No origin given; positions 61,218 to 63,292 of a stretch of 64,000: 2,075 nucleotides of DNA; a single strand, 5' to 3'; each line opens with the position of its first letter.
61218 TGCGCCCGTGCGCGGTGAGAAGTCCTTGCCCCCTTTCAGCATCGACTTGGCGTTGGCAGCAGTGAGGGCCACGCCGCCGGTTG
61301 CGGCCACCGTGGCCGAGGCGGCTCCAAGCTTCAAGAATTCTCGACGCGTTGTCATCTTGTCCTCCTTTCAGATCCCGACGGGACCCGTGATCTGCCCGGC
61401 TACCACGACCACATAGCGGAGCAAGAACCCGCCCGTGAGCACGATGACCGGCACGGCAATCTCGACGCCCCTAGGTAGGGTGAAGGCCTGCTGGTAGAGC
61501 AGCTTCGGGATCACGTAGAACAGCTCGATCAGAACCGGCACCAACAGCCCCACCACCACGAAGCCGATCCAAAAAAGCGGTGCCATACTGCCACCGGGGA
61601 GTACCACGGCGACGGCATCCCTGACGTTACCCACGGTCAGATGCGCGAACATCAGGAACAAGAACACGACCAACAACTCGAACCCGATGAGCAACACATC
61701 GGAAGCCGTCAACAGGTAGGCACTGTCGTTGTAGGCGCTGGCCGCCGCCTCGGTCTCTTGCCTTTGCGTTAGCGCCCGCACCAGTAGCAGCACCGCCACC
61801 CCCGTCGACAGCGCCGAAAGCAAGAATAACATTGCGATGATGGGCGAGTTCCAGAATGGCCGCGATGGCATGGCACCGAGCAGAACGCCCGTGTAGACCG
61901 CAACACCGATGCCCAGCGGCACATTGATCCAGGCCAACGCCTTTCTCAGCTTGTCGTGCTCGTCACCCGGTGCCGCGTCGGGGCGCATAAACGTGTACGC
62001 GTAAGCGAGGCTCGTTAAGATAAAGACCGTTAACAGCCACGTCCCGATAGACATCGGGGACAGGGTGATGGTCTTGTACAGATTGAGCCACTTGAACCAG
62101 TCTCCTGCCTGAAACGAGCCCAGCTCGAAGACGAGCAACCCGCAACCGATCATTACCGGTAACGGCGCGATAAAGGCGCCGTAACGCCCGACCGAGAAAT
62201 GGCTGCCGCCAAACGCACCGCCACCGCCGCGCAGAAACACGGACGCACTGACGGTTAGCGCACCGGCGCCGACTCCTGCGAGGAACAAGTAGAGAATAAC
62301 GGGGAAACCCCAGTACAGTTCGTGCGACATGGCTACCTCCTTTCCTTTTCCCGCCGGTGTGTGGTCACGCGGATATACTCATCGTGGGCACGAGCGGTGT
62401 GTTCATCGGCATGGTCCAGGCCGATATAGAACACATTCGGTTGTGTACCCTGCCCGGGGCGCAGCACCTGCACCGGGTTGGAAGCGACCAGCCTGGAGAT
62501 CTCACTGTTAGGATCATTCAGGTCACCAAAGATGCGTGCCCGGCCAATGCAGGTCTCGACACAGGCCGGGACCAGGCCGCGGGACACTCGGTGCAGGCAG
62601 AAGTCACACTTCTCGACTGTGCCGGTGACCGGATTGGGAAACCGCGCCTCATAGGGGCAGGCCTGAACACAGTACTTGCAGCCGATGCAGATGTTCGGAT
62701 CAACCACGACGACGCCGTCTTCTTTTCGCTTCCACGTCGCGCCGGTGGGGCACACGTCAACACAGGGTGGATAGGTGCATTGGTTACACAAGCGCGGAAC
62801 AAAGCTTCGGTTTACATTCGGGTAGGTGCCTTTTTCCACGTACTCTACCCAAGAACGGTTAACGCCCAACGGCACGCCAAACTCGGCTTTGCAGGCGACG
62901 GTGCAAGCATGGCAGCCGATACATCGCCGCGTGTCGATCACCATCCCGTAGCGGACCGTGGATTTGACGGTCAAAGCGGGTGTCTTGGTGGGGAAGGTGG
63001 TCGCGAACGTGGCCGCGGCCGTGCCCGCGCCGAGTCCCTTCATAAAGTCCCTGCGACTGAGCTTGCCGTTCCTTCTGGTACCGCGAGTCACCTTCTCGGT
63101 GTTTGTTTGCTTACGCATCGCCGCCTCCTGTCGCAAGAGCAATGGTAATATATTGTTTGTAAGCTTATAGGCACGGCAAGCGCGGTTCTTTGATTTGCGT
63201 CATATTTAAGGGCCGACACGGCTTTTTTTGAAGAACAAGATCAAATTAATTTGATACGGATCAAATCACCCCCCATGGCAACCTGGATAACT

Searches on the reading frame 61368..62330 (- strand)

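Call 73: search_protein_families(library=pfam, proteins=[window:61368-62330:-], max_evalue=0.00001)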
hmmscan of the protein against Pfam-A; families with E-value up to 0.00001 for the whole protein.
window:61368-62330:- (320 aa): 2 families
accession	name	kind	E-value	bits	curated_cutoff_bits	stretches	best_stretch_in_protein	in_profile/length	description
PF03916.19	NrfD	-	2.4e-43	149.4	25.8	1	1-315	5-311/313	Polysulphide reductase, NrfD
PF14589.11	NrfD_2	-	1.6e-09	38.4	27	1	13-314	21-274/281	Polysulfide reductase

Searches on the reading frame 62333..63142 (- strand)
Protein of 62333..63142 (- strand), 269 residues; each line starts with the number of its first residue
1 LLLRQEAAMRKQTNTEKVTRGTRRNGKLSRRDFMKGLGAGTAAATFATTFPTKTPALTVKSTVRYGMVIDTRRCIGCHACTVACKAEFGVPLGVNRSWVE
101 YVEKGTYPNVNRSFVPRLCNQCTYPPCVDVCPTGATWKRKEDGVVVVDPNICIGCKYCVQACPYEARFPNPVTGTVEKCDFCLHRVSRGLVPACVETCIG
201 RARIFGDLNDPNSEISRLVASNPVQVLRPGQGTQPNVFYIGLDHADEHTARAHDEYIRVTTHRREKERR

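Call 73: search_protein_families(library=pfam, proteins=[window:62333-63142:-], max_evalue=0.00001)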
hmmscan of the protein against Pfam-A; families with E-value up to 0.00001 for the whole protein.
window:62333-63142:- (269 aa): 9 families
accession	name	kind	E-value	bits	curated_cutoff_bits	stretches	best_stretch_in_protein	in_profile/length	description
PF13247.11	Fer4_11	-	1.2e-29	102.9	26.2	1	112-207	3-99/100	4Fe-4S dicluster domain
PF13237.11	Fer4_10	-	3e-13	49.9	25.5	2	115-163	5-53/53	4Fe-4S dicluster domain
PF12838.12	Fer4_7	-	1.3e-12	48.4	27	1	119-166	2-52/52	4Fe-4S dicluster domain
PF12797.12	Fer4_2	-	4.1e-12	45.6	24.5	2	144-164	2-22/22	4Fe-4S binding domain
PF12837.12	Fer4_6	-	4.3e-11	42.6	25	1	144-166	1-23/24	4Fe-4S binding domain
PF13187.11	Fer4_9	-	6.5e-11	42.5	27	0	119-165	2-50/52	4Fe-4S dicluster domain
PF00037.32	Fer4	-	5.5e-10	39.1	21.1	1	145-166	1-22/24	4Fe-4S binding domain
PF10518.14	TAT_signal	-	1.3e-06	28.5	22.7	1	27-47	1-21/21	TAT (twin-arginine translocation) pathway signal sequence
PF13534.11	Fer4_17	-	5.6e-06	27.2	22.2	0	152-179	2-29/61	4Fe-4S dicluster domain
